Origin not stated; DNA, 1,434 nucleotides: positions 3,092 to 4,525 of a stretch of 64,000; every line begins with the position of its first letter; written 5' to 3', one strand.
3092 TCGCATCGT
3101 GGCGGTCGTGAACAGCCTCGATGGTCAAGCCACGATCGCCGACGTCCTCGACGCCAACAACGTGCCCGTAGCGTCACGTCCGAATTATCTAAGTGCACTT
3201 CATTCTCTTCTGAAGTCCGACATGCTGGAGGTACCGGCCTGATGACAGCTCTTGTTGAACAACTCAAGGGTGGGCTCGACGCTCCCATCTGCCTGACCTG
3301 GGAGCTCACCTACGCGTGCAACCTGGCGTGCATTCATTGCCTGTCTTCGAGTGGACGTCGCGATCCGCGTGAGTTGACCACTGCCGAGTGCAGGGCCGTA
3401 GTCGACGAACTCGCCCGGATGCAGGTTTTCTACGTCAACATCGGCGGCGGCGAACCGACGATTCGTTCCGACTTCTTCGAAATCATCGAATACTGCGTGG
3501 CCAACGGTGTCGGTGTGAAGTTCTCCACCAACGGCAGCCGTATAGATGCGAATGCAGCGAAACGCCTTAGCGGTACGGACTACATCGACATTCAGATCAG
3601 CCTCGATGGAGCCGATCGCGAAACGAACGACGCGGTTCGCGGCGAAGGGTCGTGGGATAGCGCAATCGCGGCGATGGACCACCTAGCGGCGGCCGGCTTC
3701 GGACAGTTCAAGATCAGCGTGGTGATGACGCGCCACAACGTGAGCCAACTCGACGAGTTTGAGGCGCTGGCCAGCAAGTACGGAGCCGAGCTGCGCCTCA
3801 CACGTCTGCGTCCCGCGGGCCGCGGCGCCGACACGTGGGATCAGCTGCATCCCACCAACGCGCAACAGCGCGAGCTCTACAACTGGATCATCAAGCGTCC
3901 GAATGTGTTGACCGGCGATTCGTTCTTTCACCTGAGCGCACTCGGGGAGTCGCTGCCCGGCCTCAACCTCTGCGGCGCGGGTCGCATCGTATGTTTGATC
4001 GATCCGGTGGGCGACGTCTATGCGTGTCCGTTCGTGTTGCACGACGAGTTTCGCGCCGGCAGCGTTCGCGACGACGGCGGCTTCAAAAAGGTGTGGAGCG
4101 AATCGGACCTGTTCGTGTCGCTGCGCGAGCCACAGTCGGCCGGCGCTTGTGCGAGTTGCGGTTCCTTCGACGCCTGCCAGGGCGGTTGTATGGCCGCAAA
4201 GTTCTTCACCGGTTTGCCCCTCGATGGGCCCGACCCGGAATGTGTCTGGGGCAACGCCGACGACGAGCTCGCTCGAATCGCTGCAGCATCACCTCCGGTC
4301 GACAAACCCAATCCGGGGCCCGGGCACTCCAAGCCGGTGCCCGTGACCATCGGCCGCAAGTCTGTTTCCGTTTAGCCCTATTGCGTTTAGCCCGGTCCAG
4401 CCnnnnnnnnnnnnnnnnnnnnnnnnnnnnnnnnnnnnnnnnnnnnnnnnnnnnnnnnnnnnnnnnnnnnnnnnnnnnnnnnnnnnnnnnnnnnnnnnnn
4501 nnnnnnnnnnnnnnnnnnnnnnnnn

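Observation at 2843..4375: mftB-mftC pair with no canonical MftA precursor in the expected slot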

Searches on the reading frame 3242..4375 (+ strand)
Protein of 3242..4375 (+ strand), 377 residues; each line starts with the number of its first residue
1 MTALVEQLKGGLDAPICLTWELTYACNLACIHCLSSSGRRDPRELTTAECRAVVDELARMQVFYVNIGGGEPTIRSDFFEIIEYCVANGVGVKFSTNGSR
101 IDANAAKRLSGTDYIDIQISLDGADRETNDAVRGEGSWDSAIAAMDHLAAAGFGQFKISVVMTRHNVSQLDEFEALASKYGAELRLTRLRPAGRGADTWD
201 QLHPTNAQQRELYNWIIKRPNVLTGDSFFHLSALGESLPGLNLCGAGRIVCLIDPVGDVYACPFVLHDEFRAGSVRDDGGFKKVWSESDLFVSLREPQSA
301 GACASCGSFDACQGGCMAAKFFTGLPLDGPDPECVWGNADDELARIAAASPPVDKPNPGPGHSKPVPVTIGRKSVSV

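Call 3: search_protein_families(library=ncbifam, proteins=[window:3242-4375:+], max_evalue=0.01)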
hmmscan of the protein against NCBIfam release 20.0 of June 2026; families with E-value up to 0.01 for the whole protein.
window:3242-4375:+ (377 aa): 70 families (the best 25 are shown)
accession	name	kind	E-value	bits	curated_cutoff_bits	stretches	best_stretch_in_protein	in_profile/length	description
TIGR03962.1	mycofact_rSAM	equivalog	2.2e-187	622.2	265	1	5-341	1-338/339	mycofactocin radical SAM maturase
TIGR04545.1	rSAM_ahbD_hemeb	equivalog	5.3e-47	160.9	500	2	18-215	2-200/339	heme b synthase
TIGR04055.1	rSAM_NirJ2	equivalog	2.8e-43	148.7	500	1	18-327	2-315/326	putative heme d1 biosynthesis radical SAM protein NirJ2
TIGR04303.1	GeoRSP_rSAM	equivalog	7.5e-40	137.5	400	1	12-334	1-324/325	GeoRSP system radical SAM/SPASM protein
TIGR04053.2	TIGR04053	equivalog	9.7e-39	133.6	395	2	14-217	6-211/366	TIGR04053 family radical SAM/SPASM domain-containing protein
TIGR04051.1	rSAM_NirJ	equivalog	4.3e-36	124.6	515.45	2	18-201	4-188/354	heme d1 biosynthesis radical SAM protein NirJ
NF045574.1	sacti_mat_StsB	exception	1.8e-34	119.4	625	1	21-320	101-399/466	StsB family radical SAM/SPASM domain sactipeptide maturase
TIGR04347.1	pseudo_SAM_Halo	equivalog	2e-33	116.2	525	2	18-211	40-233/390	TIGR04347 family pseudo-SAM/SPASM protein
TIGR04054.1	rSAM_NirJ1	equivalog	2.8e-33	115.1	650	1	18-219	38-239/387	putative heme d1 biosynthesis radical SAM protein NirJ1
NF050035.1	rSAM_WgK_link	exception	2.2e-32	112.5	650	2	13-182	6-176/367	radical SAM/SPASM peptide maturase WgkB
TIGR02109.1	PQQ_syn_pqqE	equivalog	7.4e-30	104.1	381.35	1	13-343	4-339/358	pyrroloquinoline quinone biosynthesis protein PqqE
TIGR04133.1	rSAM_w_lipo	hypoth_equivalog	9.8e-30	103.7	425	1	18-318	26-333/350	TIGR04133 family radical SAM/SPASM protein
TIGR04546.1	rSAM_ahbC_deAc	equivalog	5.2e-29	101.2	650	1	17-219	40-242/390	12,18-didecarboxysiroheme deacetylase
TIGR04250.1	SCM_rSAM_ScmE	equivalog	1e-26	93.7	400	1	17-176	4-164/358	SynChlorMet cassette radical SAM/SPASM protein ScmE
TIGR03913.1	rad_SAM_trio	equivalog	2.2e-26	92.3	591.75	2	15-160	18-160/477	GDL motif peptide-associated radical SAM/SPASM maturase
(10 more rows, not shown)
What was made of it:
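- Checked: MftC (3242-4375) scores 622 bits on TIGR03962 (cut-off 265) (call 3).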

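Call 5: find_encoding_contigs(protein=window:3242-4375:+, flank=10000, max_places=10)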
Protein window:3242-4375:+ (377 aa): 6 contigs read that carry it; 6 places shown.
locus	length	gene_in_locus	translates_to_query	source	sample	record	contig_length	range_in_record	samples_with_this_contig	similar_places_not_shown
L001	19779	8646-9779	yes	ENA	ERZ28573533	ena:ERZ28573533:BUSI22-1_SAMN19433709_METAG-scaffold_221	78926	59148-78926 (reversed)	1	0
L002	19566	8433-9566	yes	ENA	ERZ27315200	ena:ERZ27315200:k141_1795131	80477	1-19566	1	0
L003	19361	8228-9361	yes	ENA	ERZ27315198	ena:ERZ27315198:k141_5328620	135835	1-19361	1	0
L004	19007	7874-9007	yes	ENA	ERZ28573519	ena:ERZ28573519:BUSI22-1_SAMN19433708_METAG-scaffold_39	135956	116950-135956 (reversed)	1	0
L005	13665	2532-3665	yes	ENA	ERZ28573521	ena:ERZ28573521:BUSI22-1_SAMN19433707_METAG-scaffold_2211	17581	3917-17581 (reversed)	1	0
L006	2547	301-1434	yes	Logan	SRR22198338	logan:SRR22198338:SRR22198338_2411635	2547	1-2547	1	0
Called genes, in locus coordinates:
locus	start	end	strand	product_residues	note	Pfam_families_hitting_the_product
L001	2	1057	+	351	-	?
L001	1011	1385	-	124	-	PF01740:STAS, PF13466:STAS_2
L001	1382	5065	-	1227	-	PF05231:MASE1, PF00989:PAS, PF08447:PAS_3, PF08448:PAS_4, PF13188:PAS_8 (weak), PF01590:GAF (weak), PF07228:SpoIIE, PF13581:HATPase_c_2, +1 more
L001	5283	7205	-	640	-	PF00724:Oxidored_FMN, PF00070:Pyr_redox (faint), PF01262:AlaDh_PNT_C (weak), PF07992:Pyr_redox_2 (weak), PF12831:FAD_oxidored (weak), PF13450:NAD_binding_8 (weak)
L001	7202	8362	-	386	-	-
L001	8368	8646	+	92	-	PF26520:MftB_chaperone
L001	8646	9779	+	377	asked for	PF04055:Radical_SAM, PF13186:SPASM (weak)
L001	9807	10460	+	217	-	PF14094:DUF4272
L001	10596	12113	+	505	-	PF04932:Wzy_C (weak)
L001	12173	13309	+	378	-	PF00478:IMPDH (faint), PF03060:NMO, PF01070:FMN_dh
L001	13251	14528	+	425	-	PF07995:GSDH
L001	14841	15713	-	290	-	PF06271:RDD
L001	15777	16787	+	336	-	PF28475:DUF8413, PF01944:SpoIIM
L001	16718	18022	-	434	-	PF01882:DUF58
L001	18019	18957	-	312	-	PF05496:RuvB_N (weak), PF20030:bpMoxR, PF00158:Sigma54_activat (faint), PF01078:Mg_chelatase (faint), PF00004:AAA, PF07726:AAA_3, PF07728:AAA_5, PF17863:AAA_lid_2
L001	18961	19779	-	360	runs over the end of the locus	PF14258:DUF4350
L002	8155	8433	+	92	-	PF26520:MftB_chaperone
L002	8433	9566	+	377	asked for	PF04055:Radical_SAM, PF13186:SPASM (weak)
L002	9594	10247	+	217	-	PF14094:DUF4272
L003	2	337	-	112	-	?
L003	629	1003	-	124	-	PF01740:STAS, PF13466:STAS_2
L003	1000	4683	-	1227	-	PF05231:MASE1, PF00989:PAS, PF08447:PAS_3, PF08448:PAS_4, PF13188:PAS_8 (weak), PF01590:GAF (weak), PF07228:SpoIIE, PF13581:HATPase_c_2, +1 more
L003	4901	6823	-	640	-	PF00724:Oxidored_FMN, PF00070:Pyr_redox (faint), PF01262:AlaDh_PNT_C (faint), PF07992:Pyr_redox_2 (weak), PF12831:FAD_oxidored (weak), PF13450:NAD_binding_8 (weak)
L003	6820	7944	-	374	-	PF05544:Pro_racemase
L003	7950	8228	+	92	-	PF26520:MftB_chaperone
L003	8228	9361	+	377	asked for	PF04055:Radical_SAM, PF13186:SPASM (weak)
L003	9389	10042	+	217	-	PF14094:DUF4272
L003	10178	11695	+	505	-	PF04932:Wzy_C (weak)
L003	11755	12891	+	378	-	PF00478:IMPDH (faint), PF03060:NMO, PF01070:FMN_dh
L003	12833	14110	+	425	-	PF07995:GSDH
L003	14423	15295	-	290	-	PF06271:RDD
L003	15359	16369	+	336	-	PF28475:DUF8413, PF01944:SpoIIM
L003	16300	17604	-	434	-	PF01882:DUF58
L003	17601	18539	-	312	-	PF05496:RuvB_N (weak), PF20030:bpMoxR, PF00158:Sigma54_activat (faint), PF01078:Mg_chelatase (faint), PF00004:AAA, PF07726:AAA_3, PF07728:AAA_5, PF17863:AAA_lid_2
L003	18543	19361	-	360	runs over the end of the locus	PF14258:DUF4350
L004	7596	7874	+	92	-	PF26520:MftB_chaperone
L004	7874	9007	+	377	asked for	PF04055:Radical_SAM, PF13186:SPASM (weak)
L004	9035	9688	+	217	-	PF14094:DUF4272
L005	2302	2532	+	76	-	PF26520:MftB_chaperone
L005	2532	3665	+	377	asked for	PF04055:Radical_SAM, PF13186:SPASM (weak)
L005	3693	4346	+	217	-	PF14094:DUF4272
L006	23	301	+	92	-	PF26520:MftB_chaperone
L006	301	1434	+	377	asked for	PF04055:Radical_SAM, PF13186:SPASM (weak)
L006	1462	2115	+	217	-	PF14094:DUF4272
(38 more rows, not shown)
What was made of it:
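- Gene callers chose the extended minus-strand start in L001-L003 (call 5).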

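Call 9: find_related_loci(query=window:3242-4375:+, collection=genome_contigs, flank=6000)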
Query window:3242-4375:+ (377 aa) in genome_contigs; peptide patterns used: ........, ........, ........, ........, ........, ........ (x = any residue, [..] = any of these).
600 stretches matched a pattern (row limit reached: there are more); 592 encode a relative of the query (tblastn E <= 1e-3); the best 80 are kept; 80 distinct loci.
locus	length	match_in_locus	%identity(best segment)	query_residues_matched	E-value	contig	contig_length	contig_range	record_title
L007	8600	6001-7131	97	1-377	0e+0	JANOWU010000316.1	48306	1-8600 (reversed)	MAG: Acidimicrobiia bacterium isolate VAR_35_metabat_344 VAR_35_k141_5468243, whole genome shotgun sequence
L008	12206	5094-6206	86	4-375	0e+0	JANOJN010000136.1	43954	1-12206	MAG: Acidimicrobiia bacterium isolate VAR_48_metabat_226 VAR_48_k141_2963166, whole genome shotgun sequence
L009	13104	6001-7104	73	2-373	0e+0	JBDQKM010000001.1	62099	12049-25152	MAG: Acidimicrobiales bacterium isolate SFB_27D_19FebDec_coas_23 k141_857938_length_62099_cov_94.2336, whole genome shot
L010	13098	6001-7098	74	4-373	0e+0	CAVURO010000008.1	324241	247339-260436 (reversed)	MAG: uncultured Actinomycetes bacterium isolate MFD09730.bin.1.134 genome assembly, contig: contig_39130, whole genome s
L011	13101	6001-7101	72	2-373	0e+0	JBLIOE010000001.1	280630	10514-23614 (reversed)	MAG: Candidatus Aldehydirespiratoraceae bacterium isolate 3300053785_170 Ga0535658_0000012, whole genome shotgun sequenc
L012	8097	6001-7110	73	1-373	0e+0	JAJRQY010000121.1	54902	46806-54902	MAG: Actinomycetes bacterium isolate Dive100_bin2.26 k141_853016, whole genome shotgun sequence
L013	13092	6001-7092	74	4-365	0e+0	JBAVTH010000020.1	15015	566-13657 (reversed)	MAG: Ilumatobacteraceae bacterium isolate MFD01649_ilm_asm_bin38 k127_80016, whole genome shotgun sequence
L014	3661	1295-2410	74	2-373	0e+0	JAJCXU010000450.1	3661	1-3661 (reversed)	MAG: Ilumatobacter sp. isolate OFTM217 OFTM217_449, whole genome shotgun sequence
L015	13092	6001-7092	73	2-370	0e+0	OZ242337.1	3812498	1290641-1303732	MAG: Candidatus Aldehydirespiratoraceae bacterium isolate 4e9cc62d-94a8-4610-be7f-a0f893ae6d2b genome assembly, chromoso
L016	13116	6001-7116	72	1-375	0e+0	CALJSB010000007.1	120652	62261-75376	MAG: uncultured Acidimicrobiales bacterium isolate R1_Bin_METABAT__39_1 genome assembly, contig: c_000001649501, whole g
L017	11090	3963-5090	72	2-373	0e+0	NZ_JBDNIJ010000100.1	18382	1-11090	MAG: Ilumatobacter sp. isolate concoct.62.WLB k141_196328, whole genome shotgun sequence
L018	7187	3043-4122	74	3-365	0e+0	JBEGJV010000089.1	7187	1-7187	MAG: Actinomycetota bacterium isolate NASQAN2015_172_F_bin.1 scaffold_988, whole genome shotgun sequence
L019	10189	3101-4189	72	2-370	0e+0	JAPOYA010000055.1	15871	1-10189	MAG: Acidimicrobiaceae bacterium isolate COS4_bin_1 NODE_3046_length_15871_cov_25.9343, whole genome shotgun sequence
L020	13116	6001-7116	73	2-373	0e+0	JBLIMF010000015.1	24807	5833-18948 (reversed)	MAG: Gammaproteobacteria bacterium isolate 3300054693_125 Ga0535663_0001527, whole genome shotgun sequence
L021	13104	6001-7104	73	3-373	0e+0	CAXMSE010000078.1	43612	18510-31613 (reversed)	MAG: uncultured Gammaproteobacteria bacterium isolate 07C-BC-St07_bin.28.orig genome assembly, contig: k141_521286, whol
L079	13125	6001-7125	69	4-374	2e-177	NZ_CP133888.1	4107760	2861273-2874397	Salinilacustrithrix flava strain EGI L10123 chromosome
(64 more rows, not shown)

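Call 17: search_protein_families(library=ncbifam, proteins=[L079:7744-9144:+, L079:8024-9121:+, L079:7183-8379:-, L079:9218-10372:+, L079:10373-11317:+, L079:11170-12279:+, L079:12316-13083:+, L079:4030-5649:-, L079:3150-3764:-, L079:1315-2889:-], max_evalue=0.00001)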
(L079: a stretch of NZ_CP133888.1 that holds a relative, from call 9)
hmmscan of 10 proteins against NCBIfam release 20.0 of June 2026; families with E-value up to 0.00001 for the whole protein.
L079:7744-9144:+ (466 aa): 0 families

L079:8024-9121:+ (365 aa): 3 families
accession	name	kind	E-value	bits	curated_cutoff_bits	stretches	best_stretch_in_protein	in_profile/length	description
TIGR03964.1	mycofact_creat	equivalog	2.7e-78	262.7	172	1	145-362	4-217/228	mycofactocin biosynthesis peptidyl-dipeptidase MftE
TIGR04448.1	creatininase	equivalog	1.3e-25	90.5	235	1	155-268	14-127/246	creatininase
NF041098.2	diketo_inos_hlase_IolN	equivalog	9.2e-12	44.6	245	1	157-255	26-120/307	3-dehydro-scyllo-inosose hydrolase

L079:7183-8379:- (398 aa): 6 families
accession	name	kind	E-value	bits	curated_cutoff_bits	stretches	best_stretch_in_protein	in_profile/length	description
TIGR03966.1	actino_HemFlav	equivalog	1.1e-191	636.6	470.85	1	3-389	2-384/385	pre-mycofactocin synthase MftD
NF008398.0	PRK11197.1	subfamily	2.4e-69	233.9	376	1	12-378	9-371/381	L-lactate dehydrogenase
NF033901.1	L_lactate_LldD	exception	1.1e-65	222.1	550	1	13-378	10-371/377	FMN-dependent L-lactate dehydrogenase LldD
TIGR02708.1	L_lactate_ox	equivalog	6.4e-45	153.7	645.5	2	252-382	228-358/367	L-lactate oxidase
TIGR02151.1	IPP_isom_2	equivalog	1.9e-10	40.2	281.3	1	304-384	256-336/338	type 2 isopentenyl-diphosphate Delta-isomerase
TIGR01302.1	IMP_dehydrog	equivalog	3.5e-06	26.2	481.5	1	305-337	325-357/450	IMP dehydrogenase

L079:9218-10372:+ (384 aa): 21 families
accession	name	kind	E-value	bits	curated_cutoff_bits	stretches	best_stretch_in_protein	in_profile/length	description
TIGR03989.1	Rxyl_3153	subfamily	5.1e-175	582.1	440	1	2-381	1-370/370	NDMA-dependent alcohol dehydrogenase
TIGR02818.1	adh_III_F_hyde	equivalog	3.4e-68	230.4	543.95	1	2-381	1-368/368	S-(hydroxymethyl)glutathione dehydrogenase/class III alcohol dehydrogenase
TIGR03451.1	mycoS_dep_FDH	equivalog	2.3e-63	214.2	512.9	1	4-380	3-357/358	S-(hydroxymethyl)mycothiol dehydrogenase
NF041097.1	keto_inos_dh_IolM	equivalog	2.2e-44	151.7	450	2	141-370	143-378/389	scyllo-inosose 3-dehydrogenase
TIGR00692.1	tdh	equivalog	1.5e-35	122.8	458.35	1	17-373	13-332/340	L-threonine 3-dehydrogenase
NF010344.0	PRK13771.1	subfamily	3.5e-35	121.6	349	2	149-375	115-326/334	putative alcohol dehydrogenase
NF006940.0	PRK09422.1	equivalog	2.3e-30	105.7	344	2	6-116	3-103/338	alcohol dehydrogenase AdhP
NF003808.0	PRK05396.1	equivalog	1.3e-29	103.2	380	2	148-374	117-333/341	L-threonine 3-dehydrogenase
NF041172.1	AcrlCoa_red_Thmprot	equivalog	1.9e-28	99.4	500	2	150-375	116-327/334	acryloyl-CoA reductase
NF047908.1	AldhRedAhr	equivalog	1.9e-25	89.5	470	1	10-373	11-326/335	NADPH-dependent aldehyde reductase Ahr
NF007642.0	PRK10309.1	equivalog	2e-25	89.8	550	2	150-369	115-333/347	galactitol-1-phosphate 5-dehydrogenase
NF007489.0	PRK10083.1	equivalog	4.2e-24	85.1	376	2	6-118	3-105/339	Zn-dependent oxidoreductase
TIGR03366.1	HpnZ_proposed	hypoth_equivalog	1.9e-23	83.2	328.1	1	24-304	2-260/315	putative phosphonate catabolism associated alcohol dehydrogenase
TIGR02824.1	quinone_pig3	subfamily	3.5e-20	72.2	296.8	1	146-330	88-268/325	putative NAD(P)H quinone oxidoreductase, PIG3 family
TIGR03201.1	dearomat_had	equivalog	1.7e-19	70.1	338.65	1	18-372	14-339/349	6-hydroxycyclohex-1-ene-1-carbonyl-CoA dehydrogenase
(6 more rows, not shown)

L079:10373-11317:+ (314 aa): 10 families
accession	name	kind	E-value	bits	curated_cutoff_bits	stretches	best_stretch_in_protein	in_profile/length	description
TIGR02640.1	gas_vesic_GvpN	equivalog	2.6e-20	73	266.8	1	32-258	16-245/262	gas vesicle protein GvpN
NF047784.1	MadB_ATPase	equivalog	1.8e-13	50.4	475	1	93-264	120-280/298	MadB family AAA-type ATPase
TIGR02031.1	BchD-ChlD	equivalog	2.4e-12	46.4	499.55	1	40-278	19-256/608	magnesium chelatase ATPase subunit D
TIGR02442.1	Cob-chelat-sub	hypoth_equivalog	7.6e-11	41.2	779.45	1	68-278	90-295/641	putative cobaltochelatase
TIGR01650.1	PD_CobS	equivalog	1.2e-09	37.8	558.55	1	30-225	57-257/327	cobaltochelatase subunit CobS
TIGR00635.1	ruvB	equivalog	1.1e-07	31.2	299.05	0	36-76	29-69/305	Holliday junction branch migration DNA helicase RuvB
TIGR02030.1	BchI-ChlI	equivalog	1.7e-07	30.8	466.95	0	74-276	100-297/337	magnesium chelatase ATPase subunit I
TIGR03922.1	T7SS_EccA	equivalog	3.1e-07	29.4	466.65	1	18-83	295-359/557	type VII secretion AAA-ATPase EccA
TIGR00764.1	lon_rel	equivalog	6.3e-07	28.4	516.6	0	19-59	19-59/608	ATP-dependent protease LonB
NF000868.0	PRK00080.1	equivalog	1.1e-06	27.9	282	0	36-73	50-87/330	Holliday junction branch migration DNA helicase RuvB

L079:11170-12279:+ (369 aa): 0 families

L079:12316-13083:+ (255 aa): 1 family
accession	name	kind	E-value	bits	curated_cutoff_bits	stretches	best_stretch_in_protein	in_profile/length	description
NF038020.1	HeR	equivalog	1.4e-82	277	100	1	16-253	1-244/244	heliorhodopsin HeR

L079:4030-5649:- (539 aa): 7 families
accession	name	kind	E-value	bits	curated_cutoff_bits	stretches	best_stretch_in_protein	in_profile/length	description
TIGR03965.1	mycofact_glyco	equivalog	2.1e-133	445.6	280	1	69-523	2-466/467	mycofactocin biosynthesis glycosyltransferase MftF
NF041875.1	EPS_EpsD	equivalog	5.4e-24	85.2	370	1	142-372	1-240/325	exopolysaccharide biosynthesis glycosyltransferase EpsD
TIGR04283.1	glyco_like_mftF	equivalog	5.2e-12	45.8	182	1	142-340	1-187/221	TIGR04283 family arsenosugar biosynthesis glycosyltransferase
TIGR03937.1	PgaC_IcaA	equivalog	3.7e-11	42.6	422.3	1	142-336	47-247/407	poly-beta-1,6-N-acetyl-D-glucosamine synthase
NF010496.0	PRK13915.1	equivalog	6e-07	28.8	262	1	139-232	30-135/307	glucosyl-3-phosphoglycerate synthase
NF041394.1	GtaseAglG_Halo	equivalog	3.2e-06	26.6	440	0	168-237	33-105/304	glucosyl-dolichyl phosphate glucuronosyltransferase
NF038302.1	EPS_HpsE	equivalog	5.6e-06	25.5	300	0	142-340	3-223/307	hormogonium polysaccharide biosynthesis glycosyltransferase HpsE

L079:3150-3764:- (204 aa): 0 families

L079:1315-2889:- (524 aa): 0 families

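Call 24: search_solved_structures(query=window:3242-4375:+, max_evalue=1e-10)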
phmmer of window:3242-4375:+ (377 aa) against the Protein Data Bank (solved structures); distinct sequences matched with E-value up to 1e-10: 3.
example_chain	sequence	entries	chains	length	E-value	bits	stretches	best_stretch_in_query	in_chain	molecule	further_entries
6c8v_A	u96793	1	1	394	5.2e-15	58.6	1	12-351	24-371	Coenzyme PQQ synthesis protein E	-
6efn_A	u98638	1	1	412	5.4e-15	58.5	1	9-173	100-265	Sporulation killing factor maturation protein SkfB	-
5wgg_A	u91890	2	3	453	3.8e-12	49.2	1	17-320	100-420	Radical SAM domain protein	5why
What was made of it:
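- Closest known: PqqD/PqqE with pqqA. Same: PqqE is the best solved-structure relative of this MftC (6c8v, E 5e-15, call 24).
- Tried and rejected: The best match is PqqE, 6c8v (call 24).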
